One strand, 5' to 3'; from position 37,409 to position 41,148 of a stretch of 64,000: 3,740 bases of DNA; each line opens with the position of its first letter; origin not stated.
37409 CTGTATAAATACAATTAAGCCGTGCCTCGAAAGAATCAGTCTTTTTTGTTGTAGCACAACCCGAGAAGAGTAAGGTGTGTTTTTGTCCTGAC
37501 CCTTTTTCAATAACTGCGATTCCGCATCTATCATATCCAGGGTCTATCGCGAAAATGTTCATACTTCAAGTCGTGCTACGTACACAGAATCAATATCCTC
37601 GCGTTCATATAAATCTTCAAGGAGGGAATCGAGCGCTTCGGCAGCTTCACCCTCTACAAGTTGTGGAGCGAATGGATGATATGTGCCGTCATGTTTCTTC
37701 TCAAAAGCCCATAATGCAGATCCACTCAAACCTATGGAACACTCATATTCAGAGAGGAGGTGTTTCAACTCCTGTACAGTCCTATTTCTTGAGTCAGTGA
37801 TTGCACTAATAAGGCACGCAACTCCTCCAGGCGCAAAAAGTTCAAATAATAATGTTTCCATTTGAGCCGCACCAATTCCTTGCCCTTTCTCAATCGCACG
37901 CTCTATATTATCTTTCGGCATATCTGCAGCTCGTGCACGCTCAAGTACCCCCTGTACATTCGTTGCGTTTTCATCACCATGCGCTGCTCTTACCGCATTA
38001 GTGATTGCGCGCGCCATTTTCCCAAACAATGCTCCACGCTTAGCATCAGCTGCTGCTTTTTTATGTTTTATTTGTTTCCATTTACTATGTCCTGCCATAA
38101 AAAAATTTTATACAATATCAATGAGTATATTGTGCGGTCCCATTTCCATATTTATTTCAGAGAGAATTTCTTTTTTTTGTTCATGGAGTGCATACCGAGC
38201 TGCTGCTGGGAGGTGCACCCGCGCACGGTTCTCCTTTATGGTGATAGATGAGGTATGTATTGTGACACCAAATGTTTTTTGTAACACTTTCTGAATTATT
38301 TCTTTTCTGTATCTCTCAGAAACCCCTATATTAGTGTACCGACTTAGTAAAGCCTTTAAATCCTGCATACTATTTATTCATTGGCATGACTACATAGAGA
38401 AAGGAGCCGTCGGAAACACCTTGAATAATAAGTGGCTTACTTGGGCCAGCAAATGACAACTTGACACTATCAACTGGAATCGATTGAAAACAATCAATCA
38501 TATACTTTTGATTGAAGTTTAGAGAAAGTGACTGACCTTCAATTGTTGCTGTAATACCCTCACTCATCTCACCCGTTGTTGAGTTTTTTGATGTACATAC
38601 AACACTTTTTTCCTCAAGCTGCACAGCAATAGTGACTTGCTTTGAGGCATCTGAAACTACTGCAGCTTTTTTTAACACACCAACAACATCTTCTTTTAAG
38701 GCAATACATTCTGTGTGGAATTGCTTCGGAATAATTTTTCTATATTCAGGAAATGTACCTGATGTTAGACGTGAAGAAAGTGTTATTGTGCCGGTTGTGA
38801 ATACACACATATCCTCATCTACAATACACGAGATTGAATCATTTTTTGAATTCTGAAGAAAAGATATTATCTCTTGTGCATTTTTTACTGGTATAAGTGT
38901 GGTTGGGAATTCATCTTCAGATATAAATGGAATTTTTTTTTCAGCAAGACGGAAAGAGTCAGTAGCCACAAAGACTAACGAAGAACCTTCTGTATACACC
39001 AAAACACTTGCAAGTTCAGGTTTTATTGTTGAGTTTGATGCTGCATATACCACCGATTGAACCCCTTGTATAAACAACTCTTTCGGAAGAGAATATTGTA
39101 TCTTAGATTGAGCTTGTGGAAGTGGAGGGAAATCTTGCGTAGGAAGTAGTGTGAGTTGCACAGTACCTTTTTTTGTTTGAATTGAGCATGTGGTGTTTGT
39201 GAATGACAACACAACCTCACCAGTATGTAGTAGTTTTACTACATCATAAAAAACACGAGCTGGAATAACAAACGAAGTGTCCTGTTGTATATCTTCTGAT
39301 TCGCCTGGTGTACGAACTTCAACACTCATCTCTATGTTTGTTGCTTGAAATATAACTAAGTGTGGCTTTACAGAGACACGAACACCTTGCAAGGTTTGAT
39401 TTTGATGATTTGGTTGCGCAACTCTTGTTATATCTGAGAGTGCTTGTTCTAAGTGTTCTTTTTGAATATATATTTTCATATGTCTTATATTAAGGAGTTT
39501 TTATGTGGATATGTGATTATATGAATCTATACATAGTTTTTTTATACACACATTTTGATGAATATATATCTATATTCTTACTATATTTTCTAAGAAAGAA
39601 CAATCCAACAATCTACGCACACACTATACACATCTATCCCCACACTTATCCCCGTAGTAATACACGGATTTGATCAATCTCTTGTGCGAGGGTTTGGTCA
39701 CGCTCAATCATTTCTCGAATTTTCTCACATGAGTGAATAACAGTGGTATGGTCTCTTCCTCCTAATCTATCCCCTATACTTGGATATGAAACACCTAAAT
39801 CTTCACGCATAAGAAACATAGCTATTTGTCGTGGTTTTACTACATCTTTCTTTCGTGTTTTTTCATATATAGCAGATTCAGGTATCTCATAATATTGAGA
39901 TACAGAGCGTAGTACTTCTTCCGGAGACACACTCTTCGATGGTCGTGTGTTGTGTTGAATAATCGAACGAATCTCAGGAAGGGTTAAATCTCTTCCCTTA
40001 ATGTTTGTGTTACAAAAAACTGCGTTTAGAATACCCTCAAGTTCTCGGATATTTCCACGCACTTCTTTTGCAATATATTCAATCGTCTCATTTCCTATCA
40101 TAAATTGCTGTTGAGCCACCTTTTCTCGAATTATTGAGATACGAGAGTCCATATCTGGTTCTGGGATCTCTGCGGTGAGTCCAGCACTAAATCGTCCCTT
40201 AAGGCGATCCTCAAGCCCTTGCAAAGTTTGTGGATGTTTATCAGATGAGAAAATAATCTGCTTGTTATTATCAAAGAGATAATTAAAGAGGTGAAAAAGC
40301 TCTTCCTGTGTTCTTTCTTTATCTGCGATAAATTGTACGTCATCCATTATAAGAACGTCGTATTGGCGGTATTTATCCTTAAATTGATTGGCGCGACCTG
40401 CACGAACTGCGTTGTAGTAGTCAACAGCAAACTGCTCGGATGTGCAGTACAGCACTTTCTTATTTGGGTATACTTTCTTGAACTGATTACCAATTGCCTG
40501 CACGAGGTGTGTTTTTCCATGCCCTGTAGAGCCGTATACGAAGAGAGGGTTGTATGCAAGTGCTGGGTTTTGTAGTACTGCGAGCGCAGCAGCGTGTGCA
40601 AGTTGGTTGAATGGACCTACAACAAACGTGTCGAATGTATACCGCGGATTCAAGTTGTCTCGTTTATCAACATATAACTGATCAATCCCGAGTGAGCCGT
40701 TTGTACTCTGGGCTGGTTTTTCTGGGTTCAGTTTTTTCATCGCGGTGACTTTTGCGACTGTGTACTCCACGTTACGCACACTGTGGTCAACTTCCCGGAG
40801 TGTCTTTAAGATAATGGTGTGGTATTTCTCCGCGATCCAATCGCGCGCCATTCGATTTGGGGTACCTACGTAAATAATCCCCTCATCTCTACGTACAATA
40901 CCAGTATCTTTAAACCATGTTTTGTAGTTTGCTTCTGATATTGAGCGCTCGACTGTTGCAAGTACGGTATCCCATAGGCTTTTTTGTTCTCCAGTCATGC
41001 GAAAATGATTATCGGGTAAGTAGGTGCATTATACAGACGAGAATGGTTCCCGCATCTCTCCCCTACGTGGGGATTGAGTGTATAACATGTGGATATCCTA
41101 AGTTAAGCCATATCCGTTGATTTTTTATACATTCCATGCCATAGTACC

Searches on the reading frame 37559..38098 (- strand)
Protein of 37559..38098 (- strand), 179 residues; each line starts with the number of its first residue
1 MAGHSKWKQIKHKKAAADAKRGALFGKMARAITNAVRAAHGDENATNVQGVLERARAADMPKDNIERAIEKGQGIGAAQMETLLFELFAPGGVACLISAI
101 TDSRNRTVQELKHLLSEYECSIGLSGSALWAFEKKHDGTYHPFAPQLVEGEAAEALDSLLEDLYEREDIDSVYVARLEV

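Call 5: search_protein_families(library=pfam, proteins=[window:37559-38098:-], max_evalue=0.01)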
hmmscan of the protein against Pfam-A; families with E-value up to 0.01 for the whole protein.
window:37559-38098:- (179 aa): 3 families
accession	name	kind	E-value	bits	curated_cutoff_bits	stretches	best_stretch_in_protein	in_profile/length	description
PF20772.2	TACO1_YebC_N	-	1.6e-21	77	36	1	5-74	1-72/73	TACO1/YebC protein N-terminal domain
PF01709.26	Transcrip_reg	-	7.8e-17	61.9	27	1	81-135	2-56/160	TACO1/YebC second and third domain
PF16572.11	HlyD_D4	-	0.0026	18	26.4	0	35-72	18-53/55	Long alpha hairpin domain of cation efflux system protein, CusB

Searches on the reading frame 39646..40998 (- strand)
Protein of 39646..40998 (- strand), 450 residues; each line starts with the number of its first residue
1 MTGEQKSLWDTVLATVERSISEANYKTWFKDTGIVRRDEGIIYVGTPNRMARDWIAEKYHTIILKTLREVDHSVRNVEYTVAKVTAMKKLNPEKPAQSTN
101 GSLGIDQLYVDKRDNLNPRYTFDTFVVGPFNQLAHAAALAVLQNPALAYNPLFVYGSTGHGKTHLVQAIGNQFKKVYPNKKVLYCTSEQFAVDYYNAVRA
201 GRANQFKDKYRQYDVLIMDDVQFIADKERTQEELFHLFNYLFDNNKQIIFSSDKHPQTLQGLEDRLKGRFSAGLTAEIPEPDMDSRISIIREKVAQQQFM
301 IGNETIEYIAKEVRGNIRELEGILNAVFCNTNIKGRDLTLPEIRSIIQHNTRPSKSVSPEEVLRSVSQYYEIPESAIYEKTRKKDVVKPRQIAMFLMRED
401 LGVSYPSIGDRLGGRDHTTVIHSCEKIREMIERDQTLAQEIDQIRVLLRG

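Call 5: search_protein_families(library=pfam, proteins=[window:39646-40998:-], max_evalue=0.01)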
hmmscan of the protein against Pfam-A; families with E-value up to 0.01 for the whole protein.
window:39646-40998:- (450 aa): 11 families
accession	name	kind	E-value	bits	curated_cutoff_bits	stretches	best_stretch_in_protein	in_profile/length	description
PF00308.24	Bac_DnaA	-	1.1e-65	221.2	23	1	116-276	1-161/162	Bacterial DnaA ATPAse domain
PF08299.17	Bac_DnaA_C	-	5.6e-26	90.8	31.5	1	359-427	1-69/69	Bacterial dnaA protein helix-turn-helix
PF11638.13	DnaA_N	-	8.8e-14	51.4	24.6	1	7-68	2-64/65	DnaA N-terminal domain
PF01695.23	IstB_IS21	-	3.8e-08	33.6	24.1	1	152-252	95-193/238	IstB-like ATP binding protein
PF00910.28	RNA_helicase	-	1e-05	26.4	21.5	1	153-245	2-78/105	RNA helicase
PF13173.12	AAA_14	-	1.3e-05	25.6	27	1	150-270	3-115/129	AAA domain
PF00004.35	AAA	-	8.8e-05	23.4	21.2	1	153-248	2-104/131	ATPase family associated with various cellular activities (AAA)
PF13401.12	AAA_22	-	0.00018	22.3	27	0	152-240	8-110/130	AAA domain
PF01637.24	ATPase_2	-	0.0024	18.1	33.2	0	149-186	20-55/225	ATPase domain predominantly from Archaea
PF13245.12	AAA_19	-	0.0051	17.4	25.1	0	144-192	6-54/134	AAA domain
PF25201.1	nSTAND6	-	0.0092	16.5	27.7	0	150-176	19-45/148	Novel STAND NTPase 6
